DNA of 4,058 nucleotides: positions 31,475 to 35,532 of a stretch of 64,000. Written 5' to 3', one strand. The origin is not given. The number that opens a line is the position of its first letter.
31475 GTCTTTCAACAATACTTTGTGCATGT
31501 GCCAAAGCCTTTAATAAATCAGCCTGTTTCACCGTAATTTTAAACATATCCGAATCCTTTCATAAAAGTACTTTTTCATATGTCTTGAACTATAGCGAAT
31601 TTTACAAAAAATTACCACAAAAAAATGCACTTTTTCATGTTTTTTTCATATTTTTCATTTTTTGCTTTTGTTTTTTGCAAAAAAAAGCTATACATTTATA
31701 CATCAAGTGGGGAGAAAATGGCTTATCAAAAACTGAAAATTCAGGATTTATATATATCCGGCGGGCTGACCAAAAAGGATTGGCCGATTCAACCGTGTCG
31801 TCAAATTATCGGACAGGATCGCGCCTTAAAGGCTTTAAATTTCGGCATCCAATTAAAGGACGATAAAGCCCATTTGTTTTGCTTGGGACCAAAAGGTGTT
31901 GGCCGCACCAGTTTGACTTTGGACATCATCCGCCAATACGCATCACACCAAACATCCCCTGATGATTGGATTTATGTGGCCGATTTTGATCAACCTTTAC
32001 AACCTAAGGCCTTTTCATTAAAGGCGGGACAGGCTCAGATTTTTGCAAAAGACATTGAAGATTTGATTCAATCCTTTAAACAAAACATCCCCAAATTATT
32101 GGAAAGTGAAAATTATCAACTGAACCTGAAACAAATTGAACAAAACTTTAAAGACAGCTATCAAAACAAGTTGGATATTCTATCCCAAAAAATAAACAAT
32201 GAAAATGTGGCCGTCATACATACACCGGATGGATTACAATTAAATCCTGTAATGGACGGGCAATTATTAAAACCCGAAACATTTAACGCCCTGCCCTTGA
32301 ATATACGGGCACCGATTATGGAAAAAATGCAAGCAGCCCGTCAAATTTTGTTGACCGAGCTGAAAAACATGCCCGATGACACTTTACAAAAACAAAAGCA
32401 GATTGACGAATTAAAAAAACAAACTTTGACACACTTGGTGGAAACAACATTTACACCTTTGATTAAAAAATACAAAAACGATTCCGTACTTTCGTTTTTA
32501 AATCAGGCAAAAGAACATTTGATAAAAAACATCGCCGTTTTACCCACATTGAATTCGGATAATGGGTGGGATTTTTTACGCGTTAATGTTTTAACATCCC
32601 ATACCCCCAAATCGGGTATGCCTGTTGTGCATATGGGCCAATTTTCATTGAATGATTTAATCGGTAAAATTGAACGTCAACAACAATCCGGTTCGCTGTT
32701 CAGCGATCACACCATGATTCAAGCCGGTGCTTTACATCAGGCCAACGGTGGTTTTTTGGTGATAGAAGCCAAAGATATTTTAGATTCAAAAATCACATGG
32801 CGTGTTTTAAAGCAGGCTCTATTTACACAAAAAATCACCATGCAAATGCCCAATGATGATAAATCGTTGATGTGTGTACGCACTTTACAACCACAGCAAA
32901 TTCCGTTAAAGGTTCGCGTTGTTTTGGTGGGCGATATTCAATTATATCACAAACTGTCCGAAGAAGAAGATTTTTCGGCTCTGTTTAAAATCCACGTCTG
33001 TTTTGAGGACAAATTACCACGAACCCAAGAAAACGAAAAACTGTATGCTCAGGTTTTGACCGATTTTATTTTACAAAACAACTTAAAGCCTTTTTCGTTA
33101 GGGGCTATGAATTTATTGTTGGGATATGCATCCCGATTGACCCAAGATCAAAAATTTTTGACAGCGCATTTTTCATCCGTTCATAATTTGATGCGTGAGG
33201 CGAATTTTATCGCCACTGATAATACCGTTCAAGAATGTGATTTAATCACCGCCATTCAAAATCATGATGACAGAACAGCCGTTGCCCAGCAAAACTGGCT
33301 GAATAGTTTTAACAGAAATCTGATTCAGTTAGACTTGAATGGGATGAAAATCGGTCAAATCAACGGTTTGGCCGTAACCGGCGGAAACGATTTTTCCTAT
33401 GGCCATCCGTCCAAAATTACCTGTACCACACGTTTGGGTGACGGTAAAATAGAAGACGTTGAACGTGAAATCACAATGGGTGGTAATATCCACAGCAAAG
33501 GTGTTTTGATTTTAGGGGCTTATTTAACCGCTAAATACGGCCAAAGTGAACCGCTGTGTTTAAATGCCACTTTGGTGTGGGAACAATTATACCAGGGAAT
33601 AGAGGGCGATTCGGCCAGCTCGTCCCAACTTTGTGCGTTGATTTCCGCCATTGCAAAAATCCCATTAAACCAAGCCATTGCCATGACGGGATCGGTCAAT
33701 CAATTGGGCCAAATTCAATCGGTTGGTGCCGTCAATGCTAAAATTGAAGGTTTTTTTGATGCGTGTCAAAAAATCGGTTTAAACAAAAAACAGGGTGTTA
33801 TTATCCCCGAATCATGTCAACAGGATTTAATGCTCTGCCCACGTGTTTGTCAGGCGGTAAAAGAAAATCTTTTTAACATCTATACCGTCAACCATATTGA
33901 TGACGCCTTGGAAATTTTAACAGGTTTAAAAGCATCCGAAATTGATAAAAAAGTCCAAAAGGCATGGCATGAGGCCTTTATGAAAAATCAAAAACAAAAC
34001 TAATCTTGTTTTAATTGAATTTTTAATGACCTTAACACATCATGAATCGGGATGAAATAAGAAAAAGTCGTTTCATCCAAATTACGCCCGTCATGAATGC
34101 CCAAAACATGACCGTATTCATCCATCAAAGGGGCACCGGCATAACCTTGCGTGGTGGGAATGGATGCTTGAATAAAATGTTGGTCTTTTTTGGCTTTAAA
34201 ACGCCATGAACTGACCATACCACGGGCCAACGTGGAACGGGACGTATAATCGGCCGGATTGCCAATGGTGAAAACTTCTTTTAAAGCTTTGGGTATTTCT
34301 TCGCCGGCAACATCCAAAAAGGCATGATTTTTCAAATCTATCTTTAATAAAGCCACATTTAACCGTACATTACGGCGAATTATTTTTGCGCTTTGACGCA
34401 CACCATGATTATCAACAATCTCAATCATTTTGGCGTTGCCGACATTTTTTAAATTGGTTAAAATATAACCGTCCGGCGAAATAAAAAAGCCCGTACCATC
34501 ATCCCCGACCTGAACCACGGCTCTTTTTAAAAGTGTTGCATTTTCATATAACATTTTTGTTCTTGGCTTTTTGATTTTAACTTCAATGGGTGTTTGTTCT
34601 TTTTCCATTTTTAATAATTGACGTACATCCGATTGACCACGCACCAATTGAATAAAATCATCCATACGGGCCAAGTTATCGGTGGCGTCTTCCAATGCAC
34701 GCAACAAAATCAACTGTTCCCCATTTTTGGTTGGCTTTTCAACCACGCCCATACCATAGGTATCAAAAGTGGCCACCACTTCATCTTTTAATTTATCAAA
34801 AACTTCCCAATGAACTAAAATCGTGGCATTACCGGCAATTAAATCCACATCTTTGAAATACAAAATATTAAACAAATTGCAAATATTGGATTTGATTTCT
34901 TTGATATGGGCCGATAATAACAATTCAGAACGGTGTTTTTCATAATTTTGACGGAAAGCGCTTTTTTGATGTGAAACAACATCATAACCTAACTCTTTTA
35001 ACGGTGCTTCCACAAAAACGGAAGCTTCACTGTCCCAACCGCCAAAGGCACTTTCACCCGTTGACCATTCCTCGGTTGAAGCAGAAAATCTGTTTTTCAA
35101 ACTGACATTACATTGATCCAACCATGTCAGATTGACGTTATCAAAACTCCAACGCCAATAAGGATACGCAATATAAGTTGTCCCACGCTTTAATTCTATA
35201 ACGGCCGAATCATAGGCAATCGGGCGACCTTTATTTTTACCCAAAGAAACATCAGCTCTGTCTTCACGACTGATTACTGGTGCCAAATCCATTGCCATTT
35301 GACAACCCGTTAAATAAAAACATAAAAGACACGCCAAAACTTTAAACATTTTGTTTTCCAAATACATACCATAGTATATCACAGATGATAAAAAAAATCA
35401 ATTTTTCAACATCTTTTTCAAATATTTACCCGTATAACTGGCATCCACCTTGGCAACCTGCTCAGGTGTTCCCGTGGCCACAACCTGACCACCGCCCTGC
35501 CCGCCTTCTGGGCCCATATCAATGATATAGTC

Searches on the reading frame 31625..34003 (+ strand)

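Call 63: search_protein_families(library=ncbifam, proteins=[window:31625-34003:+], max_evalue=0.01)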
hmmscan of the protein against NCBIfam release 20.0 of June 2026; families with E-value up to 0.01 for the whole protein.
window:31625-34003:+ (792 aa): 5 families
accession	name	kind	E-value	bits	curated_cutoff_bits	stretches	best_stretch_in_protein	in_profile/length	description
TIGR00764.1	lon_rel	equivalog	8.5e-40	136.9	516.6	1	59-766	18-593/608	ATP-dependent protease LonB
TIGR02902.1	spore_lonB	equivalog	7.6e-14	51.2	723.3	1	658-736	438-509/531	ATP-dependent protease LonB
TIGR02903.1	spore_lon_C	equivalog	2.2e-09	36.4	678.8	1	659-764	523-613/615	Lon family ATP-dependent protease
TIGR00763.1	lon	equivalog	1.6e-08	33.5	608.05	1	661-764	701-793/795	endopeptidase La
NF008053.0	PRK10787.1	equivalog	3.5e-05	22.1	891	1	660-769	676-774/784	endopeptidase La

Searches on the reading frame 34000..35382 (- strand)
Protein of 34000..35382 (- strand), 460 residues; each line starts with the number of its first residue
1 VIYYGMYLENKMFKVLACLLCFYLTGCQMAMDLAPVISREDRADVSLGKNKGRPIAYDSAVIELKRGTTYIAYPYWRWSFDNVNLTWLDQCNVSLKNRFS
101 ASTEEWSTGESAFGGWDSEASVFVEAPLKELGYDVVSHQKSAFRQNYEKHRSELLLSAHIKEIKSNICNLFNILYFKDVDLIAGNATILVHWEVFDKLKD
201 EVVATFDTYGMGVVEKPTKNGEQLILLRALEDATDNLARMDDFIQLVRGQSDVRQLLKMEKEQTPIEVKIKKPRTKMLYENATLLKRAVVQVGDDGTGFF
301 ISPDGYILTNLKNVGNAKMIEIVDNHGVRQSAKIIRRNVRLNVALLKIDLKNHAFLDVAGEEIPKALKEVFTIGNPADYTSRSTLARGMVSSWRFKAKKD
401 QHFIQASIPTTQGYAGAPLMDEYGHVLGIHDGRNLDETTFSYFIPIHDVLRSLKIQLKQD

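Call 82: search_protein_families(library=pfam, proteins=[window:34000-35382:-], max_evalue=0.00001)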
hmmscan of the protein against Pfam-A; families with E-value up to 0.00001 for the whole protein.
window:34000-35382:- (460 aa): 1 family
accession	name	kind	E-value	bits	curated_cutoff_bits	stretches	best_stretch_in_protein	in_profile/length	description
PF13365.12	Trypsin_2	-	4.3e-22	79.9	27.6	1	296-429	1-144/144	Trypsin-like peptidase domain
